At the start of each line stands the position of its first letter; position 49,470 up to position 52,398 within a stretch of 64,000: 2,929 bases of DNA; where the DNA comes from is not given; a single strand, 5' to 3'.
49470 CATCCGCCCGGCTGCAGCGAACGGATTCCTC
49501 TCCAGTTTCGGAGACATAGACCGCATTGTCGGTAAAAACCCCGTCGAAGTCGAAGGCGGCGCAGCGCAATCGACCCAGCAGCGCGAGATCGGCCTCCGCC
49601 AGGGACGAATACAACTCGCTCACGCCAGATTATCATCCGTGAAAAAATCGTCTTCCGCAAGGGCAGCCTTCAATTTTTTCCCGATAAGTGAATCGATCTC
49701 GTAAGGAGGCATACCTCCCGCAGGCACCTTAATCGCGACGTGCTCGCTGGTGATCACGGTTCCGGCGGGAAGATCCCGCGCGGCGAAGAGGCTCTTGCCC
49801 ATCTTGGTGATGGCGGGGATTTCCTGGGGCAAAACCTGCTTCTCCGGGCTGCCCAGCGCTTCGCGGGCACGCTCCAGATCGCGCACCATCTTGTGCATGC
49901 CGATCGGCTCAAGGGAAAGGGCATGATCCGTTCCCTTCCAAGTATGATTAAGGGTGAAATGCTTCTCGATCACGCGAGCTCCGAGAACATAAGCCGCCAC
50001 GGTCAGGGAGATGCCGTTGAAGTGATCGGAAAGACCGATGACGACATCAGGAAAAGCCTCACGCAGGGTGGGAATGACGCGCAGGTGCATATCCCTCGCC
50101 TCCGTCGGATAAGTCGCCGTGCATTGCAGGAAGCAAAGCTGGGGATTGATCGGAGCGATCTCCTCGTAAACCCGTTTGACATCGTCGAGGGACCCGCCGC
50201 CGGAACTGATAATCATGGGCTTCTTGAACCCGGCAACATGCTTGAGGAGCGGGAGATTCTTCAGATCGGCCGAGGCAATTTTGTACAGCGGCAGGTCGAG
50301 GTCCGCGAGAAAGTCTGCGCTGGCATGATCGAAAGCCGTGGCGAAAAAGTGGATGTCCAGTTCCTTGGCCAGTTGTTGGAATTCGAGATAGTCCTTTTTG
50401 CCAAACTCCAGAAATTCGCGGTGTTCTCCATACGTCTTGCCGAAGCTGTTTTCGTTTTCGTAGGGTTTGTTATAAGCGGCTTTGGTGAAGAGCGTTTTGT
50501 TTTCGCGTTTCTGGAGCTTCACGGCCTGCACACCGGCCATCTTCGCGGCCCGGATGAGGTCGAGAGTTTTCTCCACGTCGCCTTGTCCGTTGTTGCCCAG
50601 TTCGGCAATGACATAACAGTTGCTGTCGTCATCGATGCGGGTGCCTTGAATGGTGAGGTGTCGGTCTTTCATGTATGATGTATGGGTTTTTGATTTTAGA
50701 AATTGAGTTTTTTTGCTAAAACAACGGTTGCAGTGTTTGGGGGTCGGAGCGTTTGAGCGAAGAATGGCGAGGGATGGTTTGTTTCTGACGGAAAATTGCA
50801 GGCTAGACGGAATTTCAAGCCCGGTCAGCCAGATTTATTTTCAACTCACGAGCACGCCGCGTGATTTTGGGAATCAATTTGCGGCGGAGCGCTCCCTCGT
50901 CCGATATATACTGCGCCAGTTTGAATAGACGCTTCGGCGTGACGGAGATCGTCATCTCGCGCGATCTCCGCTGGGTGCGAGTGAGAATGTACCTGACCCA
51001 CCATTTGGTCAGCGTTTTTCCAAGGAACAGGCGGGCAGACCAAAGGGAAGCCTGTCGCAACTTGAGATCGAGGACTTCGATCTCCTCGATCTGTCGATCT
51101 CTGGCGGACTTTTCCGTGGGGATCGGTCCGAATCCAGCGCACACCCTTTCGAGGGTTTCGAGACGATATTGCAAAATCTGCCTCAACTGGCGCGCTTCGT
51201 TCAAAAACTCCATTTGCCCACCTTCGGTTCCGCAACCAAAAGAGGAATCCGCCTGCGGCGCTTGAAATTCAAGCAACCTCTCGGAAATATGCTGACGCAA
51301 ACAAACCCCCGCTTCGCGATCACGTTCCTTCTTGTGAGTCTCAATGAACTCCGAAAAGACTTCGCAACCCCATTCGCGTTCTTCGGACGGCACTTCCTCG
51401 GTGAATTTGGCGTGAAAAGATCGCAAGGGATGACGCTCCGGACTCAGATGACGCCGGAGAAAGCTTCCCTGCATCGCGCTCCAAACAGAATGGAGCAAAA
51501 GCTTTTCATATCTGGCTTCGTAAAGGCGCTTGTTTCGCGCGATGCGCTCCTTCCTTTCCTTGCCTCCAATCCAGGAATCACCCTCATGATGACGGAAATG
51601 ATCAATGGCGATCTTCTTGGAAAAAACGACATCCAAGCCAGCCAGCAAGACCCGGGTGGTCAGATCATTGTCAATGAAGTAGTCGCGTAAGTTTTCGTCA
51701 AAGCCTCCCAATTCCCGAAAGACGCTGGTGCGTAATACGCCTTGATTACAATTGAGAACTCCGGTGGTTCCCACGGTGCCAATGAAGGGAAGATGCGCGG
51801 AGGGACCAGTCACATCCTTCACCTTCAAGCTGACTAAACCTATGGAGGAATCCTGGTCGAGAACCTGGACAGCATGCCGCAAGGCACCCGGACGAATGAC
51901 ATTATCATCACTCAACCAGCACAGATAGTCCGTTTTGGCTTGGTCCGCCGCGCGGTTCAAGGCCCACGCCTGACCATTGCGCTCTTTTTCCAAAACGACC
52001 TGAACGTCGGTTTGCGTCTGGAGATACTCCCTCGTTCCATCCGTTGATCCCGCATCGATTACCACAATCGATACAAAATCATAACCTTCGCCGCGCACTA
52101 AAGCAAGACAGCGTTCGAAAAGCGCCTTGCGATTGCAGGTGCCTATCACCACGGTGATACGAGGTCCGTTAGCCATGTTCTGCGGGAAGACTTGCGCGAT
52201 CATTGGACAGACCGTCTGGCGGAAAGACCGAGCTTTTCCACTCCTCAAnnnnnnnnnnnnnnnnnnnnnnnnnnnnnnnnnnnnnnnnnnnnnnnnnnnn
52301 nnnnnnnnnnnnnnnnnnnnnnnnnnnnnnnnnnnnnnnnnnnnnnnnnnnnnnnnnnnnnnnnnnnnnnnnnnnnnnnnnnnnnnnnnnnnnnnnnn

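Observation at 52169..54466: Wzt ABC-exporter ATPase carries three tandem C-terminal reader-like modules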

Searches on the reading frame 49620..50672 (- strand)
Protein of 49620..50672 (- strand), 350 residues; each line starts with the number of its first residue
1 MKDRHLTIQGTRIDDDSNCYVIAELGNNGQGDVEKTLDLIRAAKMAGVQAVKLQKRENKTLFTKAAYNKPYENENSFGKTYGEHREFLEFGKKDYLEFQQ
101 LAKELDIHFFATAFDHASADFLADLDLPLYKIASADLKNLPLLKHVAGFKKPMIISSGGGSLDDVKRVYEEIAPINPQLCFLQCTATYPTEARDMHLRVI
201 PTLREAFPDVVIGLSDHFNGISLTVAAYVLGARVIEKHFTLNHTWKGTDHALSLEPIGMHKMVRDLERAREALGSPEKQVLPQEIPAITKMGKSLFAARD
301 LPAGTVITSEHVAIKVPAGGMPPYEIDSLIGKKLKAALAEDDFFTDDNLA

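Call 22: search_protein_families(library=pfam, proteins=[window:49620-50672:-], max_evalue=0.001)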
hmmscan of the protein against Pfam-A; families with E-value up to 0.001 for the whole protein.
window:49620-50672:- (350 aa): 2 families
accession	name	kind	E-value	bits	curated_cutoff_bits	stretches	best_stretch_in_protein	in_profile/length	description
PF03102.20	NeuB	-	5.2e-74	249.2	22.1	1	39-277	1-240/241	NeuB family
PF08666.17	SAF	-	6.5e-10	39.9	21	1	294-349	3-62/63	SAF domain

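Call 65: search_protein_families(library=ncbifam, proteins=[window:49620-50672:-], max_evalue=0.001)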
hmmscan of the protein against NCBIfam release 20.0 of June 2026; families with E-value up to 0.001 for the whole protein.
window:49620-50672:- (350 aa): 2 families
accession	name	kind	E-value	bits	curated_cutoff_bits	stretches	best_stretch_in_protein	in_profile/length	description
TIGR03569.1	NeuB_NnaB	equivalog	4.8e-83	278.9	399.65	1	19-342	1-327/329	N-acetylneuraminate synthase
TIGR03586.1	PseI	equivalog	4.8e-70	236.3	340.25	1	19-341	2-324/327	pseudaminic acid synthase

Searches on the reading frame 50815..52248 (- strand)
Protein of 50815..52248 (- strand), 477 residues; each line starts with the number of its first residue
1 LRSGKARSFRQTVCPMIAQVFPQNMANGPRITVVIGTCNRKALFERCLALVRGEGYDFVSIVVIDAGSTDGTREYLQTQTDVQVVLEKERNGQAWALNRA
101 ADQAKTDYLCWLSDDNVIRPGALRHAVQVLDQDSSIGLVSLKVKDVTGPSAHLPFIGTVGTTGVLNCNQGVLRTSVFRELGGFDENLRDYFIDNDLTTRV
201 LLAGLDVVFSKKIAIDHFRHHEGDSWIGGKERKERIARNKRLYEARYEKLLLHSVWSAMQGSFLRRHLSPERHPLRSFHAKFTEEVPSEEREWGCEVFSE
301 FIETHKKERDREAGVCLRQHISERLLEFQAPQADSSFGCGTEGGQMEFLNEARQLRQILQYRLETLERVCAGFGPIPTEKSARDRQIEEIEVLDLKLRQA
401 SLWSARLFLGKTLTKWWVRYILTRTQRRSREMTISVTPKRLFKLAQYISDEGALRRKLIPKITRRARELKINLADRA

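Call 22: search_protein_families(library=pfam, proteins=[window:50815-52248:-], max_evalue=0.001)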
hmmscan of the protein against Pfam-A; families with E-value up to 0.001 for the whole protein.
window:50815-52248:- (477 aa): 3 families
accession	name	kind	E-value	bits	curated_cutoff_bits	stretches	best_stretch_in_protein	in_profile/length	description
PF00535.33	Glycos_transf_2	-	4.3e-21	76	23.3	1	32-135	1-108/168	Glycosyl transferase family 2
PF13641.12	Glyco_tranf_2_3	-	1.1e-12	49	27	1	29-214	1-208/230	Glycosyltransferase like family 2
PF10111.15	Glyco_tranf_2_2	-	3.3e-06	27.2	27.3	0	58-127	29-103/276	Glycosyltransferase like family 2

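Call 65: search_protein_families(library=ncbifam, proteins=[window:50815-52248:-], max_evalue=0.001)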
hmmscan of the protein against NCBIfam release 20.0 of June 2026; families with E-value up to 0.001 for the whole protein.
window:50815-52248:- (477 aa): 18 families
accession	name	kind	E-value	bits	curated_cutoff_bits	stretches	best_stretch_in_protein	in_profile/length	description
TIGR03965.1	mycofact_glyco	equivalog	6.5e-16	58.3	280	1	18-142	63-190/467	mycofactocin biosynthesis glycosyltransferase MftF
NF041875.1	EPS_EpsD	equivalog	1.4e-15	57.6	370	1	32-132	2-106/325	exopolysaccharide biosynthesis glycosyltransferase EpsD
TIGR04283.1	glyco_like_mftF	equivalog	1.7e-13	50.7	182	1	31-217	1-186/221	TIGR04283 family arsenosugar biosynthesis glycosyltransferase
TIGR03937.1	PgaC_IcaA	equivalog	2.9e-12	46.3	422.3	1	22-139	38-159/407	poly-beta-1,6-N-acetyl-D-glucosamine synthase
NF047683.1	TeichurnBiosyTuaG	equivalog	5.5e-10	39.3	400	1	27-132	4-113/252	teichuronic acid biosynthesis protein TuaG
TIGR04440.1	glyco_TIGR04440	domain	1.6e-09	37.8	70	1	31-136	2-112/215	TIGR00180 family glycosyltransferase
NF050050.1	ProtGlycPglI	equivalog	4.1e-08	33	500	1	29-132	2-110/306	GalNAc(5)-diNAcBac-PP-undecaprenol beta-1,3-glucosyltransferase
NF007482.0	PRK10073.1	equivalog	4.5e-08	32.5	423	1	26-132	3-112/334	glycosyltransferase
NF038302.1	EPS_HpsE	equivalog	3.7e-07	29.4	300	1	31-143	3-124/307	hormogonium polysaccharide biosynthesis glycosyltransferase HpsE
TIGR04195.1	S_glycosyl_SunS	equivalog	2.7e-06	26.5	350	1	20-133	48-161/421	SunS family peptide S-glycosyltransferase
TIGR03111.1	glyc2_xrt_Gpos1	hypoth_equivalog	5.4e-06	25.5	363.95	1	25-137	45-163/439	TIGR03111 family XrtG-associated glycosyltransferase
NF045692.1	OglycostaseCruG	equivalog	3e-05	23.1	600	1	29-141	41-162/386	2'-O-glycosyltransferase CruG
TIGR04182.1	glyco_TIGR04182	equivalog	3.9e-05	23.2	325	1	31-125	2-92/293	S-layer glycoprotein N-glycosyltransferase AglJ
NF038299.1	EPS_HpsN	equivalog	4.6e-05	22.5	425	1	29-145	1-121/317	hormogonium polysaccharide biosynthesis glycosyltransferase HpsN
NF041394.1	GtaseAglG_Halo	equivalog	0.00012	21.5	440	0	33-154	5-132/304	glucosyl-dolichyl phosphate glucuronosyltransferase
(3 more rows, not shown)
